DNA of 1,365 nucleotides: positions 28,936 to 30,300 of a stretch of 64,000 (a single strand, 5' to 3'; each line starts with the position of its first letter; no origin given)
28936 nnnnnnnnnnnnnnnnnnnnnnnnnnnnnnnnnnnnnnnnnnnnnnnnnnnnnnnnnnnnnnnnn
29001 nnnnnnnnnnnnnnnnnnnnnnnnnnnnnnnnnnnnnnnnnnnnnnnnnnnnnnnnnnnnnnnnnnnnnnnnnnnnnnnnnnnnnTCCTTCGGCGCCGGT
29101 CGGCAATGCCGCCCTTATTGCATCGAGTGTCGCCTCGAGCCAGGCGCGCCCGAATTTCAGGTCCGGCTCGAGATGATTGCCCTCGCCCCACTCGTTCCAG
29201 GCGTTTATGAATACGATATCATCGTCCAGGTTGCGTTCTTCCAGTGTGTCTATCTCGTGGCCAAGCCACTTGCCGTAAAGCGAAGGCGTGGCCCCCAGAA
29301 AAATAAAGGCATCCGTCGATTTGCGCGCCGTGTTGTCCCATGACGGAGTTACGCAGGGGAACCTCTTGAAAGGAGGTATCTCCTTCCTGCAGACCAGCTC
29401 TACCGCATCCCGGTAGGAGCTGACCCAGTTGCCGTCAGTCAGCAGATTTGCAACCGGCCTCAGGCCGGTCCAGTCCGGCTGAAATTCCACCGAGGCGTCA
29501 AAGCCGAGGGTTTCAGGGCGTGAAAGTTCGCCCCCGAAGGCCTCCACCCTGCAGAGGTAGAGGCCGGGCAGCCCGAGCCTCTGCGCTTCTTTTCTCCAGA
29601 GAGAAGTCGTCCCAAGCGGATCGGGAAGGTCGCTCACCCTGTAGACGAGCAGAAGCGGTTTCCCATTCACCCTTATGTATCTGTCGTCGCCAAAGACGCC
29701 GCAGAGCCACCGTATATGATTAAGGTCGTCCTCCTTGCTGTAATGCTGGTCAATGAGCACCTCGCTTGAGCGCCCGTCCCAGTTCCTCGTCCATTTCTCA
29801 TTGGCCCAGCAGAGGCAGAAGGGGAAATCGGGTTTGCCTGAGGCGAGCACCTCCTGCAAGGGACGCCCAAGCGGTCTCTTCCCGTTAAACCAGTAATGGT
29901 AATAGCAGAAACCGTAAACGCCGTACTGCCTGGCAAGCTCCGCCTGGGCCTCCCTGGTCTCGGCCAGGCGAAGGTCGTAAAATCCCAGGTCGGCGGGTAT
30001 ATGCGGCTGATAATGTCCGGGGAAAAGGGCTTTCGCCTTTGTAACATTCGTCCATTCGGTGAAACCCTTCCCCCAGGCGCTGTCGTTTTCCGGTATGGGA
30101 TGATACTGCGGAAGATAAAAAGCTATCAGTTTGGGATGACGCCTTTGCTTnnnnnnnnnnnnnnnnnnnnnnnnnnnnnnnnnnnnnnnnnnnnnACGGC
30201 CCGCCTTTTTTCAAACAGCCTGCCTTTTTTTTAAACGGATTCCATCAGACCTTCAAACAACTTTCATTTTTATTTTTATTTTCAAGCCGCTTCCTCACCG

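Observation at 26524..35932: Two megasynthase-like genes (1895 + 1223 aa, at least eight catalytic-type domains plus TPR arrays) between csrA-fliW and fliC: candidate flagellin glycosylation machine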

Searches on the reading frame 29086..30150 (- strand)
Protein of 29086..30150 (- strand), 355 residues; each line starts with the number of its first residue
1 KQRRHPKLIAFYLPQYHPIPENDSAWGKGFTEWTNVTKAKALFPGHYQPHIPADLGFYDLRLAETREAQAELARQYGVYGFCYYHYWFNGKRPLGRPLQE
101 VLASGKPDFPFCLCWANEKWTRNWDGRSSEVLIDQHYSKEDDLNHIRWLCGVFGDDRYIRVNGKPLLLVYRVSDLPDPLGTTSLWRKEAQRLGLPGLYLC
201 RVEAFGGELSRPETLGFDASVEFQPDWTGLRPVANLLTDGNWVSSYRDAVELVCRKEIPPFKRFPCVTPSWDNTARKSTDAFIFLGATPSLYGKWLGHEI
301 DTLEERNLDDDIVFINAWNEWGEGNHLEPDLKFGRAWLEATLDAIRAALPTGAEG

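Call 79: predict_structure(alignment_id=A2)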
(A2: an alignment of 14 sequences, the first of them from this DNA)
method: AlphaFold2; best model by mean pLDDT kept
length: 355 residues; sequences in the alignment: 14
mean_pLDDT: 79.8   pTM: 0.85
mean pLDDT of the five models: 79.8, 78.9, 77.5, 77.1, 74.7
residues with pLDDT >= 90: 145; 70-90: 115; 50-70: 56; < 50: 39
segments of 3 or more residues with pLDDT < 50: 14-22, 27-36, 49-57, 319-325
pLDDT, mean of each block of 10 residues (from residue 1): 81 53 46 50 56 48 78 90 87 80 92 90 72 88 94 96 96 92 97 96 73 94 80 68 88 89 90 70 85 94 90 78 52 82 89 54
secondary structure, 60 per line:
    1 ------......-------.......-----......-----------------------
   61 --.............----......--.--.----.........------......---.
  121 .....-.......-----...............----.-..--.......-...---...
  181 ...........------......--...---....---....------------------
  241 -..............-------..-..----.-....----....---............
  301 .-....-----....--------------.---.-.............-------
elements in order: E7-12 H20-26 H32-37 H63-75 E80-85 H96-104 E111-116 E120-122 E127-133 H139-153 E164-170 H178-191 E198-203 H212-215 E219-222 E242-245 H246-255 H274-277 E282-285 H289-301 H303-306 E312-315 H336-348

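Call 82: fold_search(model_id=the predicted structure, library=pdb)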
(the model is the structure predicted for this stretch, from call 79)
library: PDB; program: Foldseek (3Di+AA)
matches with E <= 10: 1238; with E <= 0.001: 45
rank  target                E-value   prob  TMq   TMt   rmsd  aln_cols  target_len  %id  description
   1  4ad0_C                9.5e-10  1.00  0.57  0.63   7.4       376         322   16  Structure of the GH99 endo-alpha-mannosidase from Bacteriodes thetaiotaomicron in complex with BIS-TRIS-Propane (released 2012-02-01)
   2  4ad0_B                2.7e-09  1.00  0.57  0.62   7.1       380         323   16  Structure of the GH99 endo-alpha-mannosidase from Bacteriodes thetaiotaomicron in complex with BIS-TRIS-Propane (released 2012-02-01)
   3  4ad0_D                3.9e-09  1.00  0.58  0.63   7.2       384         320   16  Structure of the GH99 endo-alpha-mannosidase from Bacteriodes thetaiotaomicron in complex with BIS-TRIS-Propane (released 2012-02-01)
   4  4acz_B                1.4e-08  1.00  0.56  0.59   7.8       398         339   16  Structure of the GH99 endo-alpha-mannosidase from Bacteroides thetaiotaomicron (released 2012-02-01)
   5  4ad0_A                3.6e-08  1.00  0.55  0.60   7.9       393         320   15  Structure of the GH99 endo-alpha-mannosidase from Bacteriodes thetaiotaomicron in complex with BIS-TRIS-Propane (released 2012-02-01)
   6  6fwi                  6.4e-08  1.00  0.57  0.59   7.6       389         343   15  Structure of the GH99 endo-alpha-mannanase from Bacteroides xylanisolvens in complex with alpha-Glc-1,3-(1,2-anhydro-car (released 2019-09-18)
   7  9fnh_D                9.2e-08  1.00  0.46  0.42   8.7       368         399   12  The glycoside hydrolase family 71 (GH71) member AnGH71C from Aspergillus nidulans in complex with nigerotetraose. (released 2025-06-25)
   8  6fwg_A                9.8e-08  1.00  0.57  0.58   8.1       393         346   14  Structure of an E333Q variant of the GH99 endo-alpha-mannanase from Bacteroides xylanisolvens in complex with tetraman (released 2019-09-18)
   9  6zdc                  9.8e-08  1.00  0.57  0.58   7.6       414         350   14  Structure of the catalytic domain of human endo-alpha-mannosidase MANEA in complex with nickel (released 2020-11-18)
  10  4ad2_A                9.8e-08  1.00  0.57  0.59   8.0       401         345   14  Structure of the GH99 endo-alpha-mannosidase from Bacteroides xylanisolvens in complex with glucose-1,3-isofagomine (released 2012-02-01)
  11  6zfn_AAA              1.1e-07  1.00  0.59  0.59   7.6       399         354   14  Structure of an inactive E404Q variant of the catalytic domain of human endo-alpha-mannosidase MANEA in complex with (released 2020-11-18)
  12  5mc8_A                1.1e-07  1.00  0.57  0.58   7.7       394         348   14  Structure of the GH99 endo-alpha-mannanase from Bacteroides xylanisolvens in complex with mannose-alpha-1,3-D-glucal a (released 2017-01-11)
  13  9fnf_A                1.2e-07  1.00  0.47  0.43   8.3       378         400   11  The glycoside hydrolase family 71 (GH71) member AnGH71C from Aspergillus nidulans. (released 2025-06-25)
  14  6far                  1.3e-07  1.00  0.57  0.58   7.8       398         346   14  Structure of the GH99 endo-alpha-mannanase from Bacteroides xylanisolvens in complex with mannose-alpha-1,3-mannoimidazo (released 2018-03-21)
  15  6fwq_A                1.6e-07  1.00  0.58  0.60   7.5       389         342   14  Structure of an E333Q variant of the GH99 endo-alpha-mannanase from Bacteroides xylanisolvens in complex with alpha-1, (released 2019-09-18)
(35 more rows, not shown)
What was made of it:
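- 29128..30129 (-): WbsX domain (residues 23-356): GH99-like (beta/alpha)8 barrel; unclear whether transferase or hydrolase. AF2 model pLDDT 79.8; Foldseek top hits are GH99 endo-alpha-mannosidases, E 1e-9 (calls 79, 82).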
